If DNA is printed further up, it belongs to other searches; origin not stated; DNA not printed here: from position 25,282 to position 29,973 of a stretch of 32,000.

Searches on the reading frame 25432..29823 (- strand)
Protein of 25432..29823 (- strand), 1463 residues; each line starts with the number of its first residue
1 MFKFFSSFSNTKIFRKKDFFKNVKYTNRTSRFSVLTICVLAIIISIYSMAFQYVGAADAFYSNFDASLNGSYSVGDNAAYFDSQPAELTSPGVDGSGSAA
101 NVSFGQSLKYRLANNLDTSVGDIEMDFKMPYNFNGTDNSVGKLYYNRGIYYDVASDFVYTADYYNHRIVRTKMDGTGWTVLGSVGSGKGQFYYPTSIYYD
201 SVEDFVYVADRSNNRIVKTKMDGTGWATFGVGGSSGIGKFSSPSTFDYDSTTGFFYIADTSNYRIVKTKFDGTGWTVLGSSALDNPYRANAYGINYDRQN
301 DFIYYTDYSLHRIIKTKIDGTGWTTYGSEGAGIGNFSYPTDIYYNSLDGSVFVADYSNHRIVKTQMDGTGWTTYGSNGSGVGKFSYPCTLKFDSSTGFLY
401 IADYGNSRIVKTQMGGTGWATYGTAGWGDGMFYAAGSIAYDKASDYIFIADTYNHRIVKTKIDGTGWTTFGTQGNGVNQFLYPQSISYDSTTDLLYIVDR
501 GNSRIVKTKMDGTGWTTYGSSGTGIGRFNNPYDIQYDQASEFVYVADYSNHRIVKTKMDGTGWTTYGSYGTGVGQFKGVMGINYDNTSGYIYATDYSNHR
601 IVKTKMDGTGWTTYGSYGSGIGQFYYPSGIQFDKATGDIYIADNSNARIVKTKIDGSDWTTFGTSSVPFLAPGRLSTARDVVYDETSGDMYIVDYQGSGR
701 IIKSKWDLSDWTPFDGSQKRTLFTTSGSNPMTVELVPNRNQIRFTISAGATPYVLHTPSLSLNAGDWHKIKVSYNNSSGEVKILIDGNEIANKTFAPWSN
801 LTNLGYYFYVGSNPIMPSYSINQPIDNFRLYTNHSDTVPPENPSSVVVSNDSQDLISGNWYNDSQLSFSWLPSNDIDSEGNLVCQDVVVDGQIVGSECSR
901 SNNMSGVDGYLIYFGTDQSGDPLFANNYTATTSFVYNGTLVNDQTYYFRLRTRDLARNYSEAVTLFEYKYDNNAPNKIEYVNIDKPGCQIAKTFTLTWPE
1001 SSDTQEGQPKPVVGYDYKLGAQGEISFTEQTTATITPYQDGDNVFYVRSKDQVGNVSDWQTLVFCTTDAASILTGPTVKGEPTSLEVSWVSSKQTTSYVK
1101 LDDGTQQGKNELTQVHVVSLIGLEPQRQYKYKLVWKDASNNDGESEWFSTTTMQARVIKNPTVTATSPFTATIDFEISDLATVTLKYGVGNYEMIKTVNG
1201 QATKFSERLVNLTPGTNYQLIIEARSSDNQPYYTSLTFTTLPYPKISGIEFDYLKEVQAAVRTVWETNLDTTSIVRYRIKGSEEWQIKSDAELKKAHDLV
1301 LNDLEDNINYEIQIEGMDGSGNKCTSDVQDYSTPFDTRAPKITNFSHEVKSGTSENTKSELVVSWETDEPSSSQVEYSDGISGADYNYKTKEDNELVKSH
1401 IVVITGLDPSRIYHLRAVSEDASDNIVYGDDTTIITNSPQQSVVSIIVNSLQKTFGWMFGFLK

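Call 95: search_protein_families(library=pfam, proteins=[window:25432-29823:-], max_evalue=0.0001)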
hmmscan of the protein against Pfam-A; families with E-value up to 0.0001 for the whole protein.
window:25432-29823:- (1463 aa): 7 families
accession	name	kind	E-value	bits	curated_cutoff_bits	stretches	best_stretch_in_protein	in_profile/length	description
PF01436.27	NHL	-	1.5e-50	167.2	20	0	336-363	1-27/28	NHL repeat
PF16656.11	Pur_ac_phosph_N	-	3.5e-11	44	30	1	1356-1421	10-82/93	Purple acid Phosphatase, N-terminal domain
PF01731.26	Arylesterase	-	4.5e-09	36.8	21.3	0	190-220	52-82/86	Arylesterase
PF25059.1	FN3_DSCAM-DSCAML_C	-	5.7e-08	33.4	39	0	1274-1322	24-70/89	DSCAM/DSCAML C-terminal Fn3-like domain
PF02210.31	Laminin_G_2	-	1.6e-07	32.2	22.9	1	722-813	10-99/126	Laminin G domain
PF00041.27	fn3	-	3.8e-06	27.5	25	0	1355-1418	10-67/84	Fibronectin type III domain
PF17170.10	DUF5128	-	6.1e-05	22.8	22.9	0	445-511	54-120/321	6-bladed beta-propeller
